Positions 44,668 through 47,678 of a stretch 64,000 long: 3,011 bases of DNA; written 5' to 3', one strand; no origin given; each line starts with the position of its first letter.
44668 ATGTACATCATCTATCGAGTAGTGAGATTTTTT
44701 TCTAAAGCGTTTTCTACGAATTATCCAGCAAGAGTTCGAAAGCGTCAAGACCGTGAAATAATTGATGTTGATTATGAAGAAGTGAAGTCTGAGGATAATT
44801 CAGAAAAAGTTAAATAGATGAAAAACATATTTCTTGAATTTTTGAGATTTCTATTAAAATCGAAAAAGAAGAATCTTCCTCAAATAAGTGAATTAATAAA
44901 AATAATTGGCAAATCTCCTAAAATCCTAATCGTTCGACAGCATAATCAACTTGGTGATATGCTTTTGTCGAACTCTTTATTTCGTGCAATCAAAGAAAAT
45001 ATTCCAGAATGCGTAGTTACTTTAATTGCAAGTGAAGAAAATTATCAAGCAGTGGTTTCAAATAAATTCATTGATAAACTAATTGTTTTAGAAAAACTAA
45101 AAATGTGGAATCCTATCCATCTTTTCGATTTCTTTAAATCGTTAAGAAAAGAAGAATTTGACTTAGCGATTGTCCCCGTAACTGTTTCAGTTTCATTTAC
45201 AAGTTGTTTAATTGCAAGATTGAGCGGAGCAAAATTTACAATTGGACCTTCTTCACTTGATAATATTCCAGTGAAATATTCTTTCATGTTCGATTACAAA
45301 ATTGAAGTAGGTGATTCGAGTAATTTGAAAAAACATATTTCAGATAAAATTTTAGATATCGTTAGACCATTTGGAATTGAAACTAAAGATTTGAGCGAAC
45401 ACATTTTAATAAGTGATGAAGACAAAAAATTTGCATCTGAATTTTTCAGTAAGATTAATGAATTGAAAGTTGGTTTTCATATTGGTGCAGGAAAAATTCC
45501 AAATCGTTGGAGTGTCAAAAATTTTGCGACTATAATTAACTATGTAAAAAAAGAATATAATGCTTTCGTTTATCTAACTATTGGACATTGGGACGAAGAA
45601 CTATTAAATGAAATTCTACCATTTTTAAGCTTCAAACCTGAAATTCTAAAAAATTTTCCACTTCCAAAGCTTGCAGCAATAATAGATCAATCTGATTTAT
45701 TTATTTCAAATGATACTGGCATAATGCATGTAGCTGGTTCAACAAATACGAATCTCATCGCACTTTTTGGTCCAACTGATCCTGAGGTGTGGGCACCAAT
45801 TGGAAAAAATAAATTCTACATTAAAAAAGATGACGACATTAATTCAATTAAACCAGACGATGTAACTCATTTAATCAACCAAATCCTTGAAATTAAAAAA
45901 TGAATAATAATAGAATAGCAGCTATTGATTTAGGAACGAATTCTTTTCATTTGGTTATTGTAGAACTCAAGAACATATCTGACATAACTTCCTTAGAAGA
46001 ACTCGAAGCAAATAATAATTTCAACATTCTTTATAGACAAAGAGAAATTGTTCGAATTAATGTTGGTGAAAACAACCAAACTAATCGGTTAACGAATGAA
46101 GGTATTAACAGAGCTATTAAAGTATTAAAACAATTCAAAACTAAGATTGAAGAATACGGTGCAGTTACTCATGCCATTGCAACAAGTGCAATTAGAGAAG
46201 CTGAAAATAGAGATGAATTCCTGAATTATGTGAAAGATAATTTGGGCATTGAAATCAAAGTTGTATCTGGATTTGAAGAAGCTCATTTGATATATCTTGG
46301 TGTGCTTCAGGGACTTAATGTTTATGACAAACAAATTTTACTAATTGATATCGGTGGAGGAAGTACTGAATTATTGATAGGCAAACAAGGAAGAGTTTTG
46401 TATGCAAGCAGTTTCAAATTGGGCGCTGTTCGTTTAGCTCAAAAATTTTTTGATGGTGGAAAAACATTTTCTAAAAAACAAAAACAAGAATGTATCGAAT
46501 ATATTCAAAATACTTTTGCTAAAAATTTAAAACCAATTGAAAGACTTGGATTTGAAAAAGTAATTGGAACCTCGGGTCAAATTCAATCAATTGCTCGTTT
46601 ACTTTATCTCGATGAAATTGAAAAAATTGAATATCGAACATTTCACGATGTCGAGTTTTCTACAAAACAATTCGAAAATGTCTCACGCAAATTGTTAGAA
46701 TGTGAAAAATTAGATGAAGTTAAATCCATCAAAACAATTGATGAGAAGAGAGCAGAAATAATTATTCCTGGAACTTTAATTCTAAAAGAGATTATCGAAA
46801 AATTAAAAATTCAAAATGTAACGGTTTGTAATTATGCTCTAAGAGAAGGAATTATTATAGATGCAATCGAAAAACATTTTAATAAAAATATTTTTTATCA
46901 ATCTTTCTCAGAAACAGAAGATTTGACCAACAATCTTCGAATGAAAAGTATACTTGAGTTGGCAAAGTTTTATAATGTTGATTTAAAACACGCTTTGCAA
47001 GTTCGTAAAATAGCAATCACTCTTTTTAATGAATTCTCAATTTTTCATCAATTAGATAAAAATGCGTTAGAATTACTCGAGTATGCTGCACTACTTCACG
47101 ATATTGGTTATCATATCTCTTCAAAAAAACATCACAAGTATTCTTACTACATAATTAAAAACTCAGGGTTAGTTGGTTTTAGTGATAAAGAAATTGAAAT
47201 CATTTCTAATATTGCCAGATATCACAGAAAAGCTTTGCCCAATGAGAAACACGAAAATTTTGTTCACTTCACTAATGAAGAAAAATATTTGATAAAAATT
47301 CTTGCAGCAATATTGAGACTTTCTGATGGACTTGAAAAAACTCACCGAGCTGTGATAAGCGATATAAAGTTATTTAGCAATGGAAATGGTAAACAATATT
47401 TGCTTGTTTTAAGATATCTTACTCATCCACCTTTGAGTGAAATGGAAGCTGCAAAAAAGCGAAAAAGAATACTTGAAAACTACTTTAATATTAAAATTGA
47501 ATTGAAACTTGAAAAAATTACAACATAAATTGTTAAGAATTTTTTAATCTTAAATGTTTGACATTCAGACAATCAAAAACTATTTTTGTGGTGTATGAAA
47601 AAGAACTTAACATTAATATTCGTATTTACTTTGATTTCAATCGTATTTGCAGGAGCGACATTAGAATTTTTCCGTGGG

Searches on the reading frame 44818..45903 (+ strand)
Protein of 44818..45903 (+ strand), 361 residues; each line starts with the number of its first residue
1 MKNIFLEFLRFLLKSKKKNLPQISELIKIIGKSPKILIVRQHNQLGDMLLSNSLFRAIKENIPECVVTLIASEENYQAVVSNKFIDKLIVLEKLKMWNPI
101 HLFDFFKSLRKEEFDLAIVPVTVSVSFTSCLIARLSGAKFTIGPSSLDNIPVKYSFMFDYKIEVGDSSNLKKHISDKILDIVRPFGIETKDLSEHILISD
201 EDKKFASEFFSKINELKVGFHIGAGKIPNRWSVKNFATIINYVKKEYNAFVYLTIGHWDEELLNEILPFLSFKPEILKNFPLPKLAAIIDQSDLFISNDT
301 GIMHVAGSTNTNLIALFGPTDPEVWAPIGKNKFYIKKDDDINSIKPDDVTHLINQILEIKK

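Call 65: search_protein_families(library=pfam, proteins=[window:44818-45903:+], max_evalue=0.00001)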
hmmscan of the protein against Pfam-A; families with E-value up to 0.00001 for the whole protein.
window:44818-45903:+ (361 aa): 1 family
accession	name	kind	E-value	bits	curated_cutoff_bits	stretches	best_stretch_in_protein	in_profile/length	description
PF01075.23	Glyco_transf_9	-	9.9e-26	91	22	1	104-336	3-228/247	Glycosyltransferase family 9 (heptosyltransferase)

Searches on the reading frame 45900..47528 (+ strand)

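Call 65: search_protein_families(library=pfam, proteins=[window:45900-47528:+], max_evalue=0.00001)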
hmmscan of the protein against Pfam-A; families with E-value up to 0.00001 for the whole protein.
window:45900-47528:+ (542 aa): 3 families
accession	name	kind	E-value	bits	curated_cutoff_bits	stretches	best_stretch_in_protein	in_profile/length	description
PF02541.22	Ppx-GppA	-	3.8e-65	220.6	27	1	38-326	7-285/285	Ppx/GppA phosphatase family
PF21447.3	Ppx-GppA_III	-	8.1e-33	114.2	27.3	1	347-512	2-168/177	Ppx/GppA phosphatase, domain III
PF01966.28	HD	-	7.7e-09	36.3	22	1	363-479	3-114/116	HD domain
